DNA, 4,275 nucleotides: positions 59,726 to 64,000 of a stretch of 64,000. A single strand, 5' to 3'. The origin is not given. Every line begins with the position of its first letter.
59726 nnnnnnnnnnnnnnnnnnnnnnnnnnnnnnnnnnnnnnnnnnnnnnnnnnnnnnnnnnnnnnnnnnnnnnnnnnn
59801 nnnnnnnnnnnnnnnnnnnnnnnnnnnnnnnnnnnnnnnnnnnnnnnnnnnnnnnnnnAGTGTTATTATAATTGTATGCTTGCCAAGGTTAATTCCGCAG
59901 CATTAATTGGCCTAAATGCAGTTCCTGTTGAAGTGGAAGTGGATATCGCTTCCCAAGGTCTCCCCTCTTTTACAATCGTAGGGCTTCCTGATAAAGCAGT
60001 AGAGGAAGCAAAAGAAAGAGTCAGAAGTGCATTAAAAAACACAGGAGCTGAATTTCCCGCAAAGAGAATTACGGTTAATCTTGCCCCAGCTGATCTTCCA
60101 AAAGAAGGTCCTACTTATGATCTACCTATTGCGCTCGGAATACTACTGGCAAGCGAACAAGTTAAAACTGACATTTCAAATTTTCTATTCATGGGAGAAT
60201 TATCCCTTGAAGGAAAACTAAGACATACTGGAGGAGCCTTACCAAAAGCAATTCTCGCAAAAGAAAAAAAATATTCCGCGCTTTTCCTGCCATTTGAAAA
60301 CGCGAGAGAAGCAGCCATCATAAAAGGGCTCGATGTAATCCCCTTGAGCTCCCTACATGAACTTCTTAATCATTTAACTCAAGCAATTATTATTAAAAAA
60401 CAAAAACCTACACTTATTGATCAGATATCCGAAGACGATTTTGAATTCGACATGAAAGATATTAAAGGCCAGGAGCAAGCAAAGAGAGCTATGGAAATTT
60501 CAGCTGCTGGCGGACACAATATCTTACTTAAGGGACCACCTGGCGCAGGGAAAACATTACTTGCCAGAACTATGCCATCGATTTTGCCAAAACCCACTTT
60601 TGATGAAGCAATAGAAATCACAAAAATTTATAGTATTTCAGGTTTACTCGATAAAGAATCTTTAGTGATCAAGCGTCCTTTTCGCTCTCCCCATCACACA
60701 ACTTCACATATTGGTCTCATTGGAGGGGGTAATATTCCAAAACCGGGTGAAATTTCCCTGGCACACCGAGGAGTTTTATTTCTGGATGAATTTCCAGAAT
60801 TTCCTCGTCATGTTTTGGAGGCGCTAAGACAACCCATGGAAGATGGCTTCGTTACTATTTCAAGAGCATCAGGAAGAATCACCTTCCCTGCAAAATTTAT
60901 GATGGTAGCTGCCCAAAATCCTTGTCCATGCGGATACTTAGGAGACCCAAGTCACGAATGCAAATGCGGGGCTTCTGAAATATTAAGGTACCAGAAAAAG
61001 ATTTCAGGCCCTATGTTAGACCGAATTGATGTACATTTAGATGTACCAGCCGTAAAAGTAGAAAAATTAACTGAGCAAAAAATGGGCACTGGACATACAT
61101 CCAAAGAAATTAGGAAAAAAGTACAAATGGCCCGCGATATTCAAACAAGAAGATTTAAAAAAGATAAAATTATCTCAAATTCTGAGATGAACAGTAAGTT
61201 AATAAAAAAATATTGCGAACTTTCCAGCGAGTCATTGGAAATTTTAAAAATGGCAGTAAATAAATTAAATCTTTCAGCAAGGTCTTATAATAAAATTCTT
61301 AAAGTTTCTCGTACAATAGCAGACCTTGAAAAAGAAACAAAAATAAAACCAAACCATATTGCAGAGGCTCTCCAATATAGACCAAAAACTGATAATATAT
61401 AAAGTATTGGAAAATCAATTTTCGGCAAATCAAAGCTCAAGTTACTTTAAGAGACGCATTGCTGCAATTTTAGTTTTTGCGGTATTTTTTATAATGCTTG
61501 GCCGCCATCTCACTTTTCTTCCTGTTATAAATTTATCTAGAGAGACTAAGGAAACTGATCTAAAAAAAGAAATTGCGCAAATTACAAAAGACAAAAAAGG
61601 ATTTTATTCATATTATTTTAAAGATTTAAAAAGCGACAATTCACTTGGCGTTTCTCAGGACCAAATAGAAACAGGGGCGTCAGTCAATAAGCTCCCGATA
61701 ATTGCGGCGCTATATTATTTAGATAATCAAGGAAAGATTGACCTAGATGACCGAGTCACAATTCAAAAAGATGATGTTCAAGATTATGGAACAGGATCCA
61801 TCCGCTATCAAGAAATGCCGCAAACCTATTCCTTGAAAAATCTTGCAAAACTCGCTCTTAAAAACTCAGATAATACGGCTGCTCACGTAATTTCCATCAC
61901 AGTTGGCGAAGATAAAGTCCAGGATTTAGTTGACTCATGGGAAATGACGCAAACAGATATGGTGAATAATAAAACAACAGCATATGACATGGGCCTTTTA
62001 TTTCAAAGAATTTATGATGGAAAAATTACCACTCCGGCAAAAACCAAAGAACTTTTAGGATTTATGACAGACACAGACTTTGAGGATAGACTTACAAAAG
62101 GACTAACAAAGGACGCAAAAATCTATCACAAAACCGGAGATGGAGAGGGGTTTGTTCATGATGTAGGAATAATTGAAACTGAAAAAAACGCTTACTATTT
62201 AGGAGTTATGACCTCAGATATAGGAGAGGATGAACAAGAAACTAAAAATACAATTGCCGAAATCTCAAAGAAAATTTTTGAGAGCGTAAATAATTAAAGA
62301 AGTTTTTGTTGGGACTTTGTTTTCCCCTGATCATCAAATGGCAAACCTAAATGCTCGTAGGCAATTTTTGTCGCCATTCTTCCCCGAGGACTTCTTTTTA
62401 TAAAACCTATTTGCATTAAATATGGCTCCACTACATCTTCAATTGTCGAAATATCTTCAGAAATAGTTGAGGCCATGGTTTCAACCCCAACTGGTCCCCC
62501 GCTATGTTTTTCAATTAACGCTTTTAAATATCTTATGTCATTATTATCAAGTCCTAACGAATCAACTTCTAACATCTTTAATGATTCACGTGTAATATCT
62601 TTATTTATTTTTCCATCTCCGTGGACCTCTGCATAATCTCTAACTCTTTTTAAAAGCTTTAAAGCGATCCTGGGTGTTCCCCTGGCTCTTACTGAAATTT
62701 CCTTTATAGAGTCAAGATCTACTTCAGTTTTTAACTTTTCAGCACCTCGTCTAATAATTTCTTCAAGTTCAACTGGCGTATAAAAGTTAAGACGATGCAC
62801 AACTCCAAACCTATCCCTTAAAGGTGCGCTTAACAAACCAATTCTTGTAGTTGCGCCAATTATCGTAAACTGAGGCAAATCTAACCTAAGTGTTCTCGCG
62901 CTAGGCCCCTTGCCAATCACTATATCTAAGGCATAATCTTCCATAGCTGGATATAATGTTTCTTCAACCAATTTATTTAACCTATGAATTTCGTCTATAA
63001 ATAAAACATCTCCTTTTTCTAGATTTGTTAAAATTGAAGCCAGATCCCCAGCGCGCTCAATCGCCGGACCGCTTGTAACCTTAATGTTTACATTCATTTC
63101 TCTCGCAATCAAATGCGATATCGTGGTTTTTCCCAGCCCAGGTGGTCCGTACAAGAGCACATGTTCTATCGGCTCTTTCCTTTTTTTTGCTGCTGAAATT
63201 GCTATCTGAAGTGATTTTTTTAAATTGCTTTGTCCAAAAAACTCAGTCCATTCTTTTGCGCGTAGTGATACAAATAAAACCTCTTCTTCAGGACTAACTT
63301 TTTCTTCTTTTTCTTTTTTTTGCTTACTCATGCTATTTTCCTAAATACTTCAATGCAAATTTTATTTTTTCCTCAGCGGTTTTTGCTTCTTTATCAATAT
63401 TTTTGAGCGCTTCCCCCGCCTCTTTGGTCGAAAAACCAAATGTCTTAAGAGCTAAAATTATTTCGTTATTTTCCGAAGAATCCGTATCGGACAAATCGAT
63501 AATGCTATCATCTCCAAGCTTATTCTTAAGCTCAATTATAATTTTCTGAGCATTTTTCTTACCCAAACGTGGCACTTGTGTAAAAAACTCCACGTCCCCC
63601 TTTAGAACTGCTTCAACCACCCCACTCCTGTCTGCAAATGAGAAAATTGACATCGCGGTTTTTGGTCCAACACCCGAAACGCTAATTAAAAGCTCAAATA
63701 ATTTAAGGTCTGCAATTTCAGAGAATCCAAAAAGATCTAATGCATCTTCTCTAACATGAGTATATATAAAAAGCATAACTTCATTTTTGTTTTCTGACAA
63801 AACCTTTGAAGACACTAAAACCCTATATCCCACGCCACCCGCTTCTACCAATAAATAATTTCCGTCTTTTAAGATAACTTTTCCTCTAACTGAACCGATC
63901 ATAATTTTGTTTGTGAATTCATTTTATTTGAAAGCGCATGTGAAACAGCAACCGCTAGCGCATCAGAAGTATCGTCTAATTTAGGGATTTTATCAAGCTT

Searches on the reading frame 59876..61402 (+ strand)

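Call 9: search_protein_families(library=pfam, proteins=[window:59876-61402:+], max_evalue=0.001)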
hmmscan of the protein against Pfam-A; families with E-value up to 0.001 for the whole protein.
window:59876-61402:+ (508 aa): 9 families
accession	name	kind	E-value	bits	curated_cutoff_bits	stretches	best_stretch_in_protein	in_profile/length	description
PF01078.27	Mg_chelatase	-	1.6e-94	315.6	20.3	1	192-397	1-206/207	Magnesium chelatase, subunit ChlI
PF13541.12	ChlI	-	4.9e-47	159.2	27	1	20-142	1-121/121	Subunit ChlI of Mg-chelatase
PF13335.12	Mg_chelatase_C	-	1.7e-32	112.3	26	1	407-502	2-94/94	Magnesium chelatase, subunit ChlI C-terminal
PF00493.29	MCM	-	1.2e-08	34.8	23.3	1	289-354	113-178/224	MCM P-loop domain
PF07728.20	AAA_5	-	1.1e-07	32.3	22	1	215-351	1-125/139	AAA domain (dynein-related subfamily)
PF05362.19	Lon_C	-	2.4e-07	31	21.1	1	43-167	71-202/205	Lon protease (S16) C-terminal proteolytic domain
PF00158.32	Sigma54_activat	-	1.5e-05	25.2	20.2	0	286-346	82-140/168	Sigma-54 interaction domain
PF05496.18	RuvB_N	-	3.1e-05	24.2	27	0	194-233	7-53/159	Holliday junction DNA helicase RuvB P-loop domain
PF07726.17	AAA_3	-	0.00036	20.9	27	0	300-350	65-113/131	ATPase family associated with various cellular activities (AAA)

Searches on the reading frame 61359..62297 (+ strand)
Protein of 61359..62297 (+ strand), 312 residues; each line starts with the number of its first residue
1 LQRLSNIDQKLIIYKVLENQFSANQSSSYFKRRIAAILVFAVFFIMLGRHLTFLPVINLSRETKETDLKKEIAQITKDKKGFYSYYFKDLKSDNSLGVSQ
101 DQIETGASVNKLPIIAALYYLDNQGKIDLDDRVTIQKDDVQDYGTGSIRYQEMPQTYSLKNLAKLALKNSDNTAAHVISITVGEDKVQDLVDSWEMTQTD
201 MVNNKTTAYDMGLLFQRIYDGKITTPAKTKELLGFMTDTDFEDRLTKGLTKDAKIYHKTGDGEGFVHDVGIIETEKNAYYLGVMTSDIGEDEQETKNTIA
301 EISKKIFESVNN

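Call 9: search_protein_families(library=pfam, proteins=[window:61359-62297:+], max_evalue=0.001)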
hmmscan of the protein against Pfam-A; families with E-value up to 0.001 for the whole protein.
window:61359-62297:+ (312 aa): 3 families
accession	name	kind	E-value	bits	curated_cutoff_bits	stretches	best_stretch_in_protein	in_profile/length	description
PF13354.11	Beta-lactamase2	-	7.7e-48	163.1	22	1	85-285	2-214/214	Beta-lactamase enzyme family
PF00768.25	Peptidase_S11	-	0.00032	20.7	27.6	1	101-254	32-201/239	D-alanyl-D-alanine carboxypeptidase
PF00144.29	Beta-lactamase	-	0.00032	20.4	27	0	83-148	29-80/329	Beta-lactamase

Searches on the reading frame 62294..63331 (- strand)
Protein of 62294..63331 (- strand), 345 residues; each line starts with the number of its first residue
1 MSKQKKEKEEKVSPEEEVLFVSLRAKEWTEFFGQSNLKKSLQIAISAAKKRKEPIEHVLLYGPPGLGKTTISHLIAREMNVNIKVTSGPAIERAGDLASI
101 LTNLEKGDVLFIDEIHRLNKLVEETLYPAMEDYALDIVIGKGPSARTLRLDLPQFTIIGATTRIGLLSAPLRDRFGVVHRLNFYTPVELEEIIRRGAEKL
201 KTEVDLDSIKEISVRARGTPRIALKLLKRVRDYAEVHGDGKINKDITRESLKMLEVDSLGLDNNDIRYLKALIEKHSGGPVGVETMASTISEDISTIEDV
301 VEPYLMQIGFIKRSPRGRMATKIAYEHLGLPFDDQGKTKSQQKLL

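Call 9: search_protein_families(library=pfam, proteins=[window:62294-63331:-], max_evalue=0.001)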
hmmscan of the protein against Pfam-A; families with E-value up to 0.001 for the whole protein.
window:62294-63331:- (345 aa): 11 families
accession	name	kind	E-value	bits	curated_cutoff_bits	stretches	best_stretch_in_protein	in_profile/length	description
PF05496.18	RuvB_N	-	1.9e-77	258.9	27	1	23-181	1-159/159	Holliday junction DNA helicase RuvB P-loop domain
PF17864.7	AAA_lid_4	-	2.3e-27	95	27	1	184-257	1-74/74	RuvB AAA lid domain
PF05491.19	RuvB_C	-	7.2e-26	90.4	24.7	1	259-328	2-71/72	RuvB C-terminal winged helix domain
PF00004.35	AAA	-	1.1e-20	74.8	21.2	1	58-178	1-126/131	ATPase family associated with various cellular activities (AAA)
PF07728.20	AAA_5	-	1.7e-10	41.5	22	1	57-175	1-139/139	AAA domain (dynein-related subfamily)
PF13191.12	AAA_16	-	1.2e-05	26.3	32.6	1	30-93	1-63/167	AAA ATPase domain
PF14532.12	Sigma54_activ_2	-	5.8e-05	23.8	25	1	32-127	1-90/138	Sigma-54 interaction domain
PF01078.27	Mg_chelatase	-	9e-05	22.4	20.3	0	30-75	4-42/207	Magnesium chelatase, subunit ChlI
PF13173.12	AAA_14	-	0.00013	22.5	27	1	58-125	5-81/129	AAA domain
PF06068.19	TIP49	-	0.00073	19.2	23.8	0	30-86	25-81/347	TIP49 P-loop domain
PF20720.3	nSTAND3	-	0.00088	19.4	27.2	0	48-114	10-73/155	Novel STAND NTPase 3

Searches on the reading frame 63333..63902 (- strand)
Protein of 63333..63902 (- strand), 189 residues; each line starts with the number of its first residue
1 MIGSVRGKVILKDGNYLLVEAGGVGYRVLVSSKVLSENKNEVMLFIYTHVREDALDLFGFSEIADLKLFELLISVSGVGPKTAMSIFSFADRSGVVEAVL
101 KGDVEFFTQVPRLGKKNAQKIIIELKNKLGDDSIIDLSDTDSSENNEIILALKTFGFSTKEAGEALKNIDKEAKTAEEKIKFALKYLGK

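Call 108: search_protein_families(library=pfam, proteins=[window:63333-63902:-], max_evalue=0.001)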
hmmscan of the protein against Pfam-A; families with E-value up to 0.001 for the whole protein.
window:63333-63902:- (189 aa): 3 families
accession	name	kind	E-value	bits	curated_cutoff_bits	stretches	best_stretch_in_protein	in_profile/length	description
PF01330.27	RuvA_N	-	7.2e-20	71.3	23.6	1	1-59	1-61/61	RuvA N terminal domain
PF14520.12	HHH_5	-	3.1e-15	56.8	27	1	69-126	1-56/57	Helix-hairpin-helix domain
PF07499.19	RuvA_C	-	3.1e-07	31.2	24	1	145-187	3-46/47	RuvA, C-terminal domain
